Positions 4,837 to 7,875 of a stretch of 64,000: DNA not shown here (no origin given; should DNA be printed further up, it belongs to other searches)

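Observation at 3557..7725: Orphan CpaE/TadZ-like ATPase with five cytoplasmic Ig-like repeats, overlapped with a TonB-C protein that has a 240-aa cytoplasmic N-terminus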

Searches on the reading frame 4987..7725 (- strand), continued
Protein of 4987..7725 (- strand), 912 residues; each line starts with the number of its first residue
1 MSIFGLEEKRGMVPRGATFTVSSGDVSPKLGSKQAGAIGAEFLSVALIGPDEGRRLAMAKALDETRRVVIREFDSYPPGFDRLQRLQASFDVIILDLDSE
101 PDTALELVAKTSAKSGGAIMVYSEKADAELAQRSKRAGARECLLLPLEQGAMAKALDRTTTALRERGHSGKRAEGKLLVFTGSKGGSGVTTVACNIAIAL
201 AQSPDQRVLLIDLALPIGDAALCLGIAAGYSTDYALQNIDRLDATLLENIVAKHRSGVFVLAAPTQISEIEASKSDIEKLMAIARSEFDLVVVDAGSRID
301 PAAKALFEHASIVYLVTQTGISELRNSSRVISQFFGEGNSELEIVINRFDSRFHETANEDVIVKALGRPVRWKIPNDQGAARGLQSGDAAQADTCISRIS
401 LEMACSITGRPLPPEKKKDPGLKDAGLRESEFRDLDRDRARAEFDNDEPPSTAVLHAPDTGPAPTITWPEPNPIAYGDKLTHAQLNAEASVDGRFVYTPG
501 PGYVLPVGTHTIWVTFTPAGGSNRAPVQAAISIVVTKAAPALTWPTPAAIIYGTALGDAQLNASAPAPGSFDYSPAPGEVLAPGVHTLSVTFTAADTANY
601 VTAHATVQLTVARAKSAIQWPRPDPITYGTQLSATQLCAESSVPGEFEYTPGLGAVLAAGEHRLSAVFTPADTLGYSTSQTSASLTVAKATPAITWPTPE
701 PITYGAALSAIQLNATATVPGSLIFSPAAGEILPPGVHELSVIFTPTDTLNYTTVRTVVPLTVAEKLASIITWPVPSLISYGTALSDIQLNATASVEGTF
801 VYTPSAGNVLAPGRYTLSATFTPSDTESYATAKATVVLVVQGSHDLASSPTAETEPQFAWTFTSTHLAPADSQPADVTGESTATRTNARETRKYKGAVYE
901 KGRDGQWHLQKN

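Call 20: search_protein_families(library=pfam, proteins=[L017:15327-16634:+, L017:16666-19848:+, L009:208-678:+, L009:4153-5925:-, L020:10313-11293:-, L003:9231-9677:+, L024:14482-16716:-], max_evalue=0.001)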
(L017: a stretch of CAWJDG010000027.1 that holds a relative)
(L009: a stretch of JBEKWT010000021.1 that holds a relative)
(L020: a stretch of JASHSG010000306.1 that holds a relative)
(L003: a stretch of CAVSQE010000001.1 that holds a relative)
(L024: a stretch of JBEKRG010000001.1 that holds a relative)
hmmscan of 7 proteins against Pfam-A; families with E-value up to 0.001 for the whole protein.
L017:15327-16634:+ (435 aa): 4 families
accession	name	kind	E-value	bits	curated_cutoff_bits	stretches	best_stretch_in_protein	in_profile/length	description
PF13533.13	Biotin_lipoyl_2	-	2.7e-12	46.6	29.8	1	69-99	2-32/32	Biotin-lipoyl like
PF13437.12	HlyD_3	-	2.9e-12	47.7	22.2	1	177-273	1-95/106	HlyD family secretion protein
PF16576.10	HlyD_D23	-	3.2e-10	40.1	30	1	63-267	15-197/214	Barrel-sandwich domain of CusB or HlyD membrane-fusion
PF00364.28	Biotin_lipoyl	-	8.2e-06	26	22.1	0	68-98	43-73/73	Biotin-requiring enzyme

L017:16666-19848:+ (1060 aa): 3 families
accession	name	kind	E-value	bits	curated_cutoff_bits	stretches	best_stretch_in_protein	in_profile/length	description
PF00873.25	ACR_tran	-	0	1075.4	28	1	2-1041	1-1020/1021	AcrB/AcrD/AcrF family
PF03176.21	MMPL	-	1.5e-11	44.2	20.5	2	882-1043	141-304/333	MMPL family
PF02355.23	SecD_SecF_C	-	5.5e-09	36.2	20.5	2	342-493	35-182/189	Protein export membrane protein SecD/SecF, C-terminal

L009:208-678:+ (156 aa): 0 families

L009:4153-5925:- (590 aa): 2 families
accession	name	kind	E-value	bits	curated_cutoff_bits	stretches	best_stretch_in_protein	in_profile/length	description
PF00759.25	Glyco_hydro_9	-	2.2e-84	284.8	27.7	1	141-585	7-444/444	Glycosyl hydrolase family 9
PF02927.20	CelD_N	-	3.2e-20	73.1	24.6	1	44-123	2-85/86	Cellulase N-terminal ig-like domain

L020:10313-11293:- (326 aa): 0 families

L003:9231-9677:+ (148 aa): 2 families
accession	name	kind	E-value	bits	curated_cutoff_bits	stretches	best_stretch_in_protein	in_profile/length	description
PF00903.31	Glyoxalase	-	6.7e-11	43.1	20.6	1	21-139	2-121/121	Glyoxalase/Bleomycin resistance protein/Dioxygenase superfamily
PF12681.13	Glyoxalase_2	-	2.8e-07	30.9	30.1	1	90-142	62-116/118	Glyoxalase-like domain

L024:14482-16716:- (744 aa): 16 families
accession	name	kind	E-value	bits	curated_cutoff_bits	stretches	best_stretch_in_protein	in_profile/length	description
PF00069.31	Pkinase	-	2.4e-47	162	31.7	1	9-278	1-256/263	Protein kinase domain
PF07714.23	PK_Tyr_Ser-Thr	-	2.4e-31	109.4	23.1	1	11-274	3-250/258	Protein tyrosine and serine/threonine kinase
PF14559.12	TPR_19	-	8.7e-11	42.4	25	0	634-682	12-60/68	Tetratricopeptide repeat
PF13414.12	TPR_11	-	1.1e-10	41.4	26.8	0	528-551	18-41/42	TPR repeat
PF13431.12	TPR_17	-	6.1e-10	39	24.4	0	670-701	2-33/34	Tetratricopeptide repeat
PF00515.34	TPR_1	-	6.6e-10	38.8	27.8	0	538-568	1-31/34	Tetratricopeptide repeat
PF07719.23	TPR_2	-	3.7e-09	36.4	27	0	538-566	1-29/34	Tetratricopeptide repeat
PF13428.12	TPR_14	-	6.8e-09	36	23.5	0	648-688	2-42/44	Tetratricopeptide repeat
PF13424.12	TPR_12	-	2.1e-08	34.7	30.1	0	521-567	27-74/77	Tetratricopeptide repeat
PF12895.13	ANAPC3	-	1e-07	32.6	27.2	0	525-592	10-76/82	Anaphase-promoting complex, cyclosome, subunit 3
PF13371.12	TPR_9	-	6.8e-07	29.6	35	0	520-560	11-51/73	Tetratricopeptide repeat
PF13181.12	TPR_8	-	9.8e-07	28.9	25.7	0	538-570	1-33/34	Tetratricopeptide repeat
PF01636.29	APH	-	1.2e-06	29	23.2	0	116-156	159-200/239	Phosphotransferase enzyme family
PF03109.22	ABC1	-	8.8e-06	25.5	22.9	1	49-155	115-216/244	ABC1 atypical kinase-like domain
PF13432.12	TPR_16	-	2.3e-05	25.1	32.7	0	521-568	14-61/65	Tetratricopeptide repeat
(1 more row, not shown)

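Call 44: predict_structure(alignment_id=A2)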
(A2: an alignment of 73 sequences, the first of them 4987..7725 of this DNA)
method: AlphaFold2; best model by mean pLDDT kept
length: 912 residues; sequences in the alignment: 73
mean_pLDDT: 75.3   pTM: 0.35
mean pLDDT of the five models: 75.3, 72.9, 72.4, 71.6, 67.0
residues with pLDDT >= 90: 241; 70-90: 441; 50-70: 68; < 50: 162
segments of 3 or more residues with pLDDT < 50: 1-40, 163-172, 265-268, 353-357, 383-394, 415-460, 844-887
pLDDT, mean of each block of 10 residues (from residue 1): 28 27 25 29 83 89 84 84 76 89 86 65 86 84 84 79 37 74 75 88 80 70 74 84 85 84 57 81 90 82 79 85 82 72 80 54 80 73 43 60 82 48 28 28 31 33 79 88 88 87 88 86 74 90 91 91 91 93 93 89 93 91 93 92 92 93 94 89 94 91 87 91 92 89 93 93 86 86 84 88 86 87 82 88 46 34 31 29 43 83 84 74
secondary structure, 60 per line:
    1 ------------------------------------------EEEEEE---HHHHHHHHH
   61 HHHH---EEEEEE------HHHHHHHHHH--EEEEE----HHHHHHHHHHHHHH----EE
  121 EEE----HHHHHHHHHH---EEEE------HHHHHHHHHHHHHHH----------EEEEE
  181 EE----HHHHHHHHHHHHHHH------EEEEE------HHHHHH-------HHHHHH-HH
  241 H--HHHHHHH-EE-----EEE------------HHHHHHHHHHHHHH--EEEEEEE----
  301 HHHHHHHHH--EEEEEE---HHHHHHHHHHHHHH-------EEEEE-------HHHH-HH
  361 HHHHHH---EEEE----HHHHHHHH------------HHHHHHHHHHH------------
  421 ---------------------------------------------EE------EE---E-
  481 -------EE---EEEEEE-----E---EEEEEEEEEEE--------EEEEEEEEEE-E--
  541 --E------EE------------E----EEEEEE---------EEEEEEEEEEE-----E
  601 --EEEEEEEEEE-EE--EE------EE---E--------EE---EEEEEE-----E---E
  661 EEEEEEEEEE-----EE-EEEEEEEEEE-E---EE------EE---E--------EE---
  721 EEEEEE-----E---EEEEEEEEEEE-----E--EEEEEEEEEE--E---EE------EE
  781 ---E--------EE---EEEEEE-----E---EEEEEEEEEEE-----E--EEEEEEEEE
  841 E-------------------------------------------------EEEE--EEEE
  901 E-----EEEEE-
elements in order (helices of 4 or more, strands of 3 or more residues): E43-48 H52-64 E68-73 H80-89 E92-96 H101-114 E119-123 H128-137 E141-144 H151-165 E176-182 H187-201 E208-212 H219-224 H232-237 H244-250 E259-261 H274-287 E290-296 H301-309 E312-317 H321-334 E342-346 H354-357 H359-366 E370-373 H378-385 H398-408 E493-498 E508-518 E527-536 E569-574 E584-594 E603-612 E645-650 E660-670 E679-688 E721-726 E736-746 E755-764 E798-803 E813-823 E832-841 E891-894 E897-901 E907-911

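Call 48: fold_search(model_id=the predicted structure, library=pdb)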
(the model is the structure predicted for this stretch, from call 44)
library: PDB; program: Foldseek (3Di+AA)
matches with E <= 10: 1679; with E <= 0.001: 338
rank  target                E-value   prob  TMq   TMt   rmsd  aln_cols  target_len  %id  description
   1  3ea0_A                1.0e-13  1.00  0.23  0.81   3.5       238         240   29  Crystal Structure of ParA Family ATPase from Chlorobium tepidum TLS (released 2008-09-23)
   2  3ea0_B                3.8e-13  1.00  0.23  0.80   3.5       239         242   29  Crystal Structure of ParA Family ATPase from Chlorobium tepidum TLS (released 2008-09-23)
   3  6hhu_A                9.2e-11  1.00  0.14  0.19  44.7       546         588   11  Structure of the Bacillus anthracis Sap S-layer assembly domain (released 2019-07-24)
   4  9g93_A                3.1e-10  1.00  0.13  0.18  44.9       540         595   11  CryoET structure of the in vitro grown Bacillus anthracis Sap S-layer (released 2024-12-18)
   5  3fkq                  4.9e-10  1.00  0.22  0.50  13.3       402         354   16  Crystal structure of NtrC-like two-domain protein (RER070207001320) from Eubacterium rectale at 2.10 A resolution (released 2009-01-06)
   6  9fly_A                1.3e-09  1.00  0.15  0.16  15.6       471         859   15  CryoEM structure of the base (4151-5009) in the grappling hook protein A (GhpA) in the bacterium Aureispira sp. CCB-QB (released 2024-10-16)
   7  6qx4_B                1.7e-09  1.00  0.13  0.18  43.5       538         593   10  Structure of the Bacillus anthracis Sap S-layer assembly domain (released 2019-07-31)
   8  4v02_A                1.9e-09  1.00  0.21  0.72   5.1       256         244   22  MinC:MinD cell division protein complex, Aquifex aeolicus (released 2015-01-14)
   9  4v02_B                4.0e-09  1.00  0.22  0.75   4.5       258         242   22  MinC:MinD cell division protein complex, Aquifex aeolicus (released 2015-01-14)
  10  4v03_B                5.3e-09  1.00  0.21  0.75   4.4       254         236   21  MinD cell division protein, Aquifex aeolicus (released 2015-01-14)
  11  4rz3_A                7.8e-09  1.00  0.22  0.72   4.3       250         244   19  Crystal structure of the MinD-like ATPase FlhG (released 2015-03-04)
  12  9flx_A                8.7e-09  1.00  0.16  0.32  11.7       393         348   14  CryoEM structure of the fragment-4 (4074-4421) in the grappling hook protein A (GhpA) in the bacterium Aureispira sp.  (released 2024-10-16)
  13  4rz2_B                1.4e-08  1.00  0.21  0.66   5.1       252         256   19  Crystal structure of the MinD-like ATPase FlhG (released 2015-03-04)
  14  6qx4_A                1.7e-08  1.00  0.12  0.17  43.6       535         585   10  Structure of the Bacillus anthracis Sap S-layer assembly domain (released 2019-07-31)
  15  4v03_A                1.9e-08  1.00  0.21  0.74   4.8       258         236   21  MinD cell division protein, Aquifex aeolicus (released 2015-01-14)
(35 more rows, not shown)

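Call 57: find_encoding_contigs(protein=P0039, flank=8000, max_places=1)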
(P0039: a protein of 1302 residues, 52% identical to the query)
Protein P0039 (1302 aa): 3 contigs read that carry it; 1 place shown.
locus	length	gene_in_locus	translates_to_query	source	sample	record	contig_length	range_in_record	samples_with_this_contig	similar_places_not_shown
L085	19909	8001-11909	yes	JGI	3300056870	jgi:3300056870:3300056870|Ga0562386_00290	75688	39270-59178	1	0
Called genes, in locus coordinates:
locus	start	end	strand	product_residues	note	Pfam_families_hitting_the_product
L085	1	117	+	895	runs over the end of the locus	PF01751:Toprim, PF01131:Topoisom_bac, PF01396:Zn_ribbon_Top1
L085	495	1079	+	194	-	-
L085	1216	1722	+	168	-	PF15956:DUF4760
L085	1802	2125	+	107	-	-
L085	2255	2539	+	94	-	PF04248:NTP_transf_9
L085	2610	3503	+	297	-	-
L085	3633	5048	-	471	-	-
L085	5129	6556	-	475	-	PF00158:Sigma54_activat, PF14532:Sigma54_activ_2, PF25601:AAA_lid_14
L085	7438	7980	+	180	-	PF01478:Peptidase_A24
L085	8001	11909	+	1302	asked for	PF00072:Response_reg (weak), PF13614:AAA_31 (faint), PF19766:DUF6253 (faint), PF22544:HYDIN_VesB_CFA65-like_Ig (faint), PF22065:Cep192_D7 (faint), PF24507:Ig_CFAP65_4th (faint), PF25850:PelX_Ig (faint), PF15780:ASH (faint)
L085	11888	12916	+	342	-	PF03544:TonB_C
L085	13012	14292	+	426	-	PF00437:T2SSE, PF27713:UCP018868, PF07693:KAP_NTPase (faint)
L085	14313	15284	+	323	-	PF00482:T2SSF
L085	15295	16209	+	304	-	PF00482:T2SSF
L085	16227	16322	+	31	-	-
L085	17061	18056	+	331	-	PF07238:PilZ (faint)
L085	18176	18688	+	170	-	PF07811:TadE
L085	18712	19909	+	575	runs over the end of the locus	PF13400:Tad, PF09977:Tad_C (weak)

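Call 58: find_encoding_contigs(protein=P0012, flank=8000, max_places=1)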
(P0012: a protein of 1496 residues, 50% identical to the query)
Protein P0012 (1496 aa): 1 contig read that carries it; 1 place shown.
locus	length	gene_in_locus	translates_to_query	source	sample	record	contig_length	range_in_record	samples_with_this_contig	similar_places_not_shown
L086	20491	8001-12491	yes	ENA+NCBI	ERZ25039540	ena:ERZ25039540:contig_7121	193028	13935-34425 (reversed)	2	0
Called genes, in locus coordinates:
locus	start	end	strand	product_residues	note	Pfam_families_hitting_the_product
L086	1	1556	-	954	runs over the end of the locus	PF20464:MmeI_N, PF20465:MmeI_hel, PF20473:MmeI_Mtase, PF20466:MmeI_TRD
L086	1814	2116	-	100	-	-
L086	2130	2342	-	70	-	PF06296:RelE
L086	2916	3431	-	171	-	-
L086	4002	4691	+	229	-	PF00270:DEAD, PF00271:Helicase_C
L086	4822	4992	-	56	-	-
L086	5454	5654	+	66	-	PF00313:CSD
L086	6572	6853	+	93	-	-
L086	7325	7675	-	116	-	PF01120:Alpha_L_fucos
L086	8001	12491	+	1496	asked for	PF01656:CbiA (weak), PF15780:ASH (faint), PF19766:DUF6253 (faint), PF22065:Cep192_D7 (faint), PF22544:HYDIN_VesB_CFA65-like_Ig (faint), PF24291:Ig_CFAP65 (faint), PF24507:Ig_CFAP65_4th (faint), PF25850:PelX_Ig (faint)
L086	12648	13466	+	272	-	PF13676:TIR_2, PF20703:nSTAND1, PF13191:AAA_16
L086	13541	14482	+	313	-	PF20703:nSTAND1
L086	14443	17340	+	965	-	PF00400:WD40, PF23381:Beta-prop_IFT122_1st, PF24807:WD40_CDC20-Fz, PF23414:Beta-prop_EML_2, PF25174:Beta-prop_THOC3, PF25175:Beta-prop_WDR5, PF24814:WD40_Prp19, PF25173:Beta-prop_WDR3_1st, +41 more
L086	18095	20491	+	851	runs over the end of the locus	PF13620:CarboxypepD_reg, PF07715:Plug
